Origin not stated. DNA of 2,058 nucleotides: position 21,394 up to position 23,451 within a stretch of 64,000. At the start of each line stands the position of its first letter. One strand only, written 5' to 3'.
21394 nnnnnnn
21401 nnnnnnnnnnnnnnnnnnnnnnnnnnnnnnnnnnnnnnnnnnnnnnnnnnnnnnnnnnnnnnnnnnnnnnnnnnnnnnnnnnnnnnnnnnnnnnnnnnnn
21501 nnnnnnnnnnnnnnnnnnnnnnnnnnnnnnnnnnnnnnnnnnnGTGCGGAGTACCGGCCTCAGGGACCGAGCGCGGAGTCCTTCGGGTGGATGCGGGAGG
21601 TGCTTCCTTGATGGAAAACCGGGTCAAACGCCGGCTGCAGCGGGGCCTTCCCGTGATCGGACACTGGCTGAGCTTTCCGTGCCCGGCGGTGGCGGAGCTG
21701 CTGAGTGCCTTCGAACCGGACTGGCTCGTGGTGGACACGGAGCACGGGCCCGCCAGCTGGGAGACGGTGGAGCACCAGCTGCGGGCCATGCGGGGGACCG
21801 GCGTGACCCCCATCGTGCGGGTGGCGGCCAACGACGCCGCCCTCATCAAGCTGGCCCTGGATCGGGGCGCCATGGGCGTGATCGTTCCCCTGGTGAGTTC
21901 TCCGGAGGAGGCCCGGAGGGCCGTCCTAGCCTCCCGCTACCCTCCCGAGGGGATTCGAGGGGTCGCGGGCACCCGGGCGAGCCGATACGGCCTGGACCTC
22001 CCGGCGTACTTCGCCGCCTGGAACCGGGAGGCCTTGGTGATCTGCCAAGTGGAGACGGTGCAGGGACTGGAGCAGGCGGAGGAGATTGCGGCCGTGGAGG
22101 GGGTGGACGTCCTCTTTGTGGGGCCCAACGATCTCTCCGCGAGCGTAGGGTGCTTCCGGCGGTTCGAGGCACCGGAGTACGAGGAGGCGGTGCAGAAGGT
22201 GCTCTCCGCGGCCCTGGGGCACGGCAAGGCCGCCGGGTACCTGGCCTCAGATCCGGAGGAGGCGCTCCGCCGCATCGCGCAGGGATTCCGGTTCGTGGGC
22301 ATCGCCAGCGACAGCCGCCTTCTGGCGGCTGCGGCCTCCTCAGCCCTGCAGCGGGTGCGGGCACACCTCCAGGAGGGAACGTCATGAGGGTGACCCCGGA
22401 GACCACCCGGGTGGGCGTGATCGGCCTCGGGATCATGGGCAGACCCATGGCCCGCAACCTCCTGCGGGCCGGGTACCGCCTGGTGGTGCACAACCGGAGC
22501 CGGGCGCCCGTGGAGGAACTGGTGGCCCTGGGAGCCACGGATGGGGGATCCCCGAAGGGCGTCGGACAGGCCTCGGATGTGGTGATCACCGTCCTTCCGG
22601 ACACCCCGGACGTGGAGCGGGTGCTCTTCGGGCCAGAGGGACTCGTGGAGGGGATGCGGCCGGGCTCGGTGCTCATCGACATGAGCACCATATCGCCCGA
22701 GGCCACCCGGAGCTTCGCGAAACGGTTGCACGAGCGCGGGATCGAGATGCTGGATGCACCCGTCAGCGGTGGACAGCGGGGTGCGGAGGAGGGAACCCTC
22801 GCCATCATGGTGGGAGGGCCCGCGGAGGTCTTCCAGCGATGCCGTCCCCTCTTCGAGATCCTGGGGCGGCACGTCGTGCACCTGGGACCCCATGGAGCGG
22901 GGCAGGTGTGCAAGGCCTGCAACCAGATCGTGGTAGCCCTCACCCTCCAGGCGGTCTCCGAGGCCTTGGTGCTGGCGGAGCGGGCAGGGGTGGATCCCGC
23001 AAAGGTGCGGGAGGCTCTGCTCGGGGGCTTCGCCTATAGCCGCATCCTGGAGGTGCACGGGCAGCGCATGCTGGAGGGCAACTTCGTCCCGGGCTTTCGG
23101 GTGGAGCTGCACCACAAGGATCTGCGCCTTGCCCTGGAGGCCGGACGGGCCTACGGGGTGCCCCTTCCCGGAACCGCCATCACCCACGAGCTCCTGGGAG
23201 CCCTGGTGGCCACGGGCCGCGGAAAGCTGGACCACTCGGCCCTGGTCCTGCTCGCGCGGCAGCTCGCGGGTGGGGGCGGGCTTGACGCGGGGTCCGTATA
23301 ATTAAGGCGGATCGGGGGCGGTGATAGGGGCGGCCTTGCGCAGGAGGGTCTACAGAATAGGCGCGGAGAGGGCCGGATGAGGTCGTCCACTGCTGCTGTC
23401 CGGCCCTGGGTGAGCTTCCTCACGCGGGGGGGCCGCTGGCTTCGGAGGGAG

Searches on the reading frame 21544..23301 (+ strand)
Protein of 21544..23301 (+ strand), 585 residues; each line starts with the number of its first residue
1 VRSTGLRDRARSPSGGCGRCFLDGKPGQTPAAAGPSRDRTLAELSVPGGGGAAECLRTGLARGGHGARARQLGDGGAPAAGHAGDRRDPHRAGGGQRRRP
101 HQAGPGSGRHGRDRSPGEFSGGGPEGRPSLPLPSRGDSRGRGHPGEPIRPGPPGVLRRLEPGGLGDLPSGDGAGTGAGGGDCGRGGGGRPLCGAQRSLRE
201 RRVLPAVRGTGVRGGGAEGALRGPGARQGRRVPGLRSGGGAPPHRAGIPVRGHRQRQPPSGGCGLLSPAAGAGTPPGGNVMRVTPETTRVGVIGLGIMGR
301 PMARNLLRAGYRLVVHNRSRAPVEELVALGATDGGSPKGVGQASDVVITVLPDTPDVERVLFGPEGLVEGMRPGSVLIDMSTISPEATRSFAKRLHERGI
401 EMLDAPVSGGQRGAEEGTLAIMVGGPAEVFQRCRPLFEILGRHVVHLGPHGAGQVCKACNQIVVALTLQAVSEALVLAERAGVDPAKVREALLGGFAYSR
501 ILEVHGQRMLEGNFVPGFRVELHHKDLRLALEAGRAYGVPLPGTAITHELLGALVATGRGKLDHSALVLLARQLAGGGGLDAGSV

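Call 85: search_protein_families(library=pfam, proteins=[window:21544-23301:+])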
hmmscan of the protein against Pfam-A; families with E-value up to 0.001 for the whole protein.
window:21544-23301:+ (585 aa): 4 families
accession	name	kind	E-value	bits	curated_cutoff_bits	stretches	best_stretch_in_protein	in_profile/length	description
PF03446.21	NAD_binding_2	-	6.3e-54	182.8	21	1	289-448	1-161/161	NAD binding domain of 6-phosphogluconate dehydrogenase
PF14833.11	NAD_binding_11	-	2e-38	131.8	30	1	451-568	1-119/122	NAD-binding of NADP-dependent 3-hydroxyisobutyrate dehydrogenase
PF02826.25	2-Hacid_dh_C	-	3.9e-08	33.3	25.1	1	285-381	34-127/178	D-isomer specific 2-hydroxyacid dehydrogenase, NAD binding domain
PF03807.23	F420_oxidored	-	8.1e-05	23.6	21.6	1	289-352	1-68/94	NADP oxidoreductase coenzyme F420-dependent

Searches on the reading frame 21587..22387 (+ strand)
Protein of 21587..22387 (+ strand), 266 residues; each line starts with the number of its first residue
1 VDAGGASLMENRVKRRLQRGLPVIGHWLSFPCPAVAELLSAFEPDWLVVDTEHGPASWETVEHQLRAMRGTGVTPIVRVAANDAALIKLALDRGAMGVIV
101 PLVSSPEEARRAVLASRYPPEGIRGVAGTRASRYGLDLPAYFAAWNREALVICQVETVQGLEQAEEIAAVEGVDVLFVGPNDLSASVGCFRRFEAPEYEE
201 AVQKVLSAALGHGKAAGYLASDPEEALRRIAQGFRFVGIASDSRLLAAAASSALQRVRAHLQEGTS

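Call 32: search_protein_families(library=pfam, proteins=[window:21587-22387:+])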
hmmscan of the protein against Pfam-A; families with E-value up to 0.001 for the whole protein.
window:21587-22387:+ (266 aa): 1 family
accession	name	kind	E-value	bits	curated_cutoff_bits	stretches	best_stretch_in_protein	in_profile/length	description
PF03328.21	HpcH_HpaI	-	3.1e-39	135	25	1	25-247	3-219/221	HpcH/HpaI aldolase/citrate lyase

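Call 89: search_protein_families(library=ncbifam, proteins=[window:21587-22387:+], max_evalue=1e-20)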
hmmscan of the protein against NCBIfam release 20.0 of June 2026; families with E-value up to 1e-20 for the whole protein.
window:21587-22387:+ (266 aa): 4 families
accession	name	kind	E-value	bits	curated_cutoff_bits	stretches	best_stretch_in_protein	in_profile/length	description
TIGR02311.1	HpaI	equivalog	4.6e-63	213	368.8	1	11-256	1-247/249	4-hydroxy-2-oxoheptanedioate aldolase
NF007849.0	PRK10558.1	equivalog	6.6e-61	205.9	393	1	8-252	5-249/256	2-dehydro-3-deoxyglucarate aldolase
TIGR03239.1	GarL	equivalog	1.9e-59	201.2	406.75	1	11-252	1-242/249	2-dehydro-3-deoxyglucarate aldolase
NF007521.0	PRK10128.1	equivalog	5e-49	167.2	441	1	7-257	3-254/267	2-keto-3-deoxy-L-rhamnonate aldolase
